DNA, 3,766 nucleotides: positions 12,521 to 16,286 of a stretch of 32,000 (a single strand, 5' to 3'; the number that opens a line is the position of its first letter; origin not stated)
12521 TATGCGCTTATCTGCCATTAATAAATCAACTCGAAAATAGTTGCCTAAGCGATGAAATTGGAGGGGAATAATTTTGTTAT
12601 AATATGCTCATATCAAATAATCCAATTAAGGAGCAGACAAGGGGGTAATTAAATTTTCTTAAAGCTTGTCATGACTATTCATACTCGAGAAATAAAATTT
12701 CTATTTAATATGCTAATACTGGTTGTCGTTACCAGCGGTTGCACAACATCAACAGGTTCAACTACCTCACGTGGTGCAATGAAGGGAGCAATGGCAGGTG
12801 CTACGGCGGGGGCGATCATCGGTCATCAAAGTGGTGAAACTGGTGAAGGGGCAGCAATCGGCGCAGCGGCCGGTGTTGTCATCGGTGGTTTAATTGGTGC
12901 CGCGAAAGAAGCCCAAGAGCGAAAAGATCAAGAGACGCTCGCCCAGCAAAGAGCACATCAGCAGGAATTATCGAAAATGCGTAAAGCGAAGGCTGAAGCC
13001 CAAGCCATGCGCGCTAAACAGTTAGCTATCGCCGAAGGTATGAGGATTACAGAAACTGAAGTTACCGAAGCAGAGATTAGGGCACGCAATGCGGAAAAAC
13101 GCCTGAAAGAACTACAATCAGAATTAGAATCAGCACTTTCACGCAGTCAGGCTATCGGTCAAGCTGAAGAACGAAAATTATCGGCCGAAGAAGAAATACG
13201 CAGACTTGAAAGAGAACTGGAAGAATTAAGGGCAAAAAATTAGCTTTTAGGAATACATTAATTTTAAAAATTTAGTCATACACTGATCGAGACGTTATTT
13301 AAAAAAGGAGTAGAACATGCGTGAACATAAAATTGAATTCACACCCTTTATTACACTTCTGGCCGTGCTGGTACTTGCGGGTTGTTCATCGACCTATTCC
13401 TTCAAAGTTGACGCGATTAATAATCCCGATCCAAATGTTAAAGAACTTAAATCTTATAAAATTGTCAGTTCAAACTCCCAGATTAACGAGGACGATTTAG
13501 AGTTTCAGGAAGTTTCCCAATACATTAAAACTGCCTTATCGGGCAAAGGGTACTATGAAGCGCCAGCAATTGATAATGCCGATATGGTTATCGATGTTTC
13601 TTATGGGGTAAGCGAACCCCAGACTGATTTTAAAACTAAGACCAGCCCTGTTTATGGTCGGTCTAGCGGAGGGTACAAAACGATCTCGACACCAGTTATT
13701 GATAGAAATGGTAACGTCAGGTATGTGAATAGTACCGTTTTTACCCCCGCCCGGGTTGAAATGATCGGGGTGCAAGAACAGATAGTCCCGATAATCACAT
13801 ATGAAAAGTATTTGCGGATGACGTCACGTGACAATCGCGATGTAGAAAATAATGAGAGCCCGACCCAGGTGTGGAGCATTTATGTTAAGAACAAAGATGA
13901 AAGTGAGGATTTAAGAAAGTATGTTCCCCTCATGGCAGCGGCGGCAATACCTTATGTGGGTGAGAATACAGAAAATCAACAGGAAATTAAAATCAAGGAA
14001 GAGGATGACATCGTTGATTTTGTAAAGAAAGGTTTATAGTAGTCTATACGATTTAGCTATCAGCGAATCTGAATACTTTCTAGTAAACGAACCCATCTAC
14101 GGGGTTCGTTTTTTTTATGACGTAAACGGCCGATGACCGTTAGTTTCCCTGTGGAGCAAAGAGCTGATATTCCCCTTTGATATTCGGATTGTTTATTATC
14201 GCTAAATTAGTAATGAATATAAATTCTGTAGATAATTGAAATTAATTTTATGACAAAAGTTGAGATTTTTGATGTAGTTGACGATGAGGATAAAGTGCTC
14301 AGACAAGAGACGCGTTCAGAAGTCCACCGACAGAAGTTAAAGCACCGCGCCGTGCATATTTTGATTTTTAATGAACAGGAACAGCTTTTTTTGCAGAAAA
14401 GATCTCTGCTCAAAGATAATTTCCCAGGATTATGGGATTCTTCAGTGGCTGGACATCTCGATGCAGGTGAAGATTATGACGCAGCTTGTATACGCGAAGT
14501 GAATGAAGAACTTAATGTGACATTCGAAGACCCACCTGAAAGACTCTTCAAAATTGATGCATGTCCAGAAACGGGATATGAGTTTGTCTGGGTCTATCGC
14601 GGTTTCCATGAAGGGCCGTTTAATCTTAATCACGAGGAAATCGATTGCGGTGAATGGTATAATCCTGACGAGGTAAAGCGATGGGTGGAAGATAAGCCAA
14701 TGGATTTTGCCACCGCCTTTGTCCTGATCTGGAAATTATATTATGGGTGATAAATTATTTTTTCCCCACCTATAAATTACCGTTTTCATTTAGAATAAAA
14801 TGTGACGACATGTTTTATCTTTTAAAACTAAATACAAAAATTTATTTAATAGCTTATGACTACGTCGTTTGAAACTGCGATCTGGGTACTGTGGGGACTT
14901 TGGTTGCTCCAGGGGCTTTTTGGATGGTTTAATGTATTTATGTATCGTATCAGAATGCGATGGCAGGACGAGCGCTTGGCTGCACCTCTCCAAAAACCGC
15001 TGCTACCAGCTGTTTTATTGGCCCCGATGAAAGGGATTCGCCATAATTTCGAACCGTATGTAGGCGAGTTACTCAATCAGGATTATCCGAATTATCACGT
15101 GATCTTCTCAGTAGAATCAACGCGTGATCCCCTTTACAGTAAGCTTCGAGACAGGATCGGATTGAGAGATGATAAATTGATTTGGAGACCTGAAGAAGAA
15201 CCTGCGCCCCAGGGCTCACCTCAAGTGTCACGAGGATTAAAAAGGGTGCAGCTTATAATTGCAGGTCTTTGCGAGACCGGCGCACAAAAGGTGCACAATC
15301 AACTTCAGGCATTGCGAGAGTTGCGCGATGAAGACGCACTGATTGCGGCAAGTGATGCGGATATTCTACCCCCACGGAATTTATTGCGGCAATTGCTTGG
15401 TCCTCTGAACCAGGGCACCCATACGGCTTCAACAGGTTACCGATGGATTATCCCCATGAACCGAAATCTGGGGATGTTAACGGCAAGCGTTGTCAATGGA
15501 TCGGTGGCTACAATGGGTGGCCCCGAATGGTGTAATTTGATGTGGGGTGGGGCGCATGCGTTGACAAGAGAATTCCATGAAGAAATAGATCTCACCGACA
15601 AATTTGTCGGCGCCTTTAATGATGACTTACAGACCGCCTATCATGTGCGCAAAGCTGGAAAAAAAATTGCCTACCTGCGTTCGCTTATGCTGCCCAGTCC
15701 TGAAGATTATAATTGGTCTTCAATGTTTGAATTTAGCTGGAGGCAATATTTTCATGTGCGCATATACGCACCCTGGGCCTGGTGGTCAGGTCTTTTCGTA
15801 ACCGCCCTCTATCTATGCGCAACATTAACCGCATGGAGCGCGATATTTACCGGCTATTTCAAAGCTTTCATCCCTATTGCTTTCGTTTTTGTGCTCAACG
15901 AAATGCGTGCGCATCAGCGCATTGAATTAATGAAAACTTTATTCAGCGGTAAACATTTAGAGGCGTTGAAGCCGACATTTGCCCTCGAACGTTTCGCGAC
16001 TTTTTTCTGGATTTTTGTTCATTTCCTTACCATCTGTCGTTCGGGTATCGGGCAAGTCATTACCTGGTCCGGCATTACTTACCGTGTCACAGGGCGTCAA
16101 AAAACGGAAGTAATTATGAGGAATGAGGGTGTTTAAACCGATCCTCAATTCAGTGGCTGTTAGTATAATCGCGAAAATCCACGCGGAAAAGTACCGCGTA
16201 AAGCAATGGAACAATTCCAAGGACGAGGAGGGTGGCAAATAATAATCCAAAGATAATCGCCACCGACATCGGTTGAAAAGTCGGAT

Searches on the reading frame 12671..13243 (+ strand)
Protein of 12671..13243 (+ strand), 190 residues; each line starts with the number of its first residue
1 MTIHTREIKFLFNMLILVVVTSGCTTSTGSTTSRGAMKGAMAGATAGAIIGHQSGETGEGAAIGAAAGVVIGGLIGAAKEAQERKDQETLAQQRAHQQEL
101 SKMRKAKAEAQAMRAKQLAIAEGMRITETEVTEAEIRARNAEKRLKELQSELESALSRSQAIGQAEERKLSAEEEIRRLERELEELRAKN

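Call 26: search_protein_families(library=pfam, proteins=[window:12671-13243:+], max_evalue=0.00001)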
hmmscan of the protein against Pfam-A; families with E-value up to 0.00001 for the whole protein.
window:12671-13243:+ (190 aa): 3 families
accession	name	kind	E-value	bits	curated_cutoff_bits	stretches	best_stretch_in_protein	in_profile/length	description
PF13488.11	Gly-zipper_Omp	-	1.2e-08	35.1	25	1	39-83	2-46/46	Glycine zipper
PF13436.11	Gly-zipper_OmpA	-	4.8e-08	33.1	27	1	34-75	2-43/44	Glycine-zipper domain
PF13441.11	Gly-zipper_YMGG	-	2.5e-07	30.7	28.9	1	35-77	2-44/45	YMGG-like Gly-zipper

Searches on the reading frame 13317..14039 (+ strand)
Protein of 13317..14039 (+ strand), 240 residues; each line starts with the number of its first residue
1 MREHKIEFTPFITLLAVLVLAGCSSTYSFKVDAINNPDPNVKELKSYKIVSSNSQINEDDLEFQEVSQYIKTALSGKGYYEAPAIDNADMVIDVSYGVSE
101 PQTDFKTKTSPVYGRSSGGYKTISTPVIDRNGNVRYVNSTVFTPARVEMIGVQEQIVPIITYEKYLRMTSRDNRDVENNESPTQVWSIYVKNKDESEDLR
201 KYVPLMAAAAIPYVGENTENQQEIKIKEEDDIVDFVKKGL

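Call 27: search_protein_families(library=pfam, proteins=[window:13317-14039:+], max_evalue=0.00001)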
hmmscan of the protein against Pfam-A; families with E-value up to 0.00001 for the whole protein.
window:13317-14039:+ (240 aa): 1 family
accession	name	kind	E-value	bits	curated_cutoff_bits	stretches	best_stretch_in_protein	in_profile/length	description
PF13590.11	DUF4136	-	1.6e-07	32.3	32.8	1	36-192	6-126/152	Domain of unknown function (DUF4136)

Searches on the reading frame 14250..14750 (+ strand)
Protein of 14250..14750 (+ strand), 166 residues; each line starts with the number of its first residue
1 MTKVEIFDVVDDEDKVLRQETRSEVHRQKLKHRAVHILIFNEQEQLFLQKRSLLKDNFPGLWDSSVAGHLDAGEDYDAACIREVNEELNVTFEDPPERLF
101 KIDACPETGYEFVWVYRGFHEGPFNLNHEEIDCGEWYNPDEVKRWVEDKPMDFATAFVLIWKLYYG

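Call 27: search_protein_families(library=pfam, proteins=[window:14250-14750:+], max_evalue=0.00001)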
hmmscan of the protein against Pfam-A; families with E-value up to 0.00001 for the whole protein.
window:14250-14750:+ (166 aa): 1 family
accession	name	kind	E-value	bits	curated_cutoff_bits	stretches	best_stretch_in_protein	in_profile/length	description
PF00293.34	NUDIX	-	1.1e-18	68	21.1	1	31-145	2-123/134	NUDIX domain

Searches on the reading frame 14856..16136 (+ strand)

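Call 27: search_protein_families(library=pfam, proteins=[window:14856-16136:+], max_evalue=0.00001)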
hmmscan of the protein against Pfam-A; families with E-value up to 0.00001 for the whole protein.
window:14856-16136:+ (426 aa): 1 family
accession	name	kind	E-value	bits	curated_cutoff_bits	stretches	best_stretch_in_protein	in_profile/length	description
PF13506.12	Glyco_transf_21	-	1.5e-06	28.3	21.7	1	133-277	6-150/174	Glycosyl transferase family 21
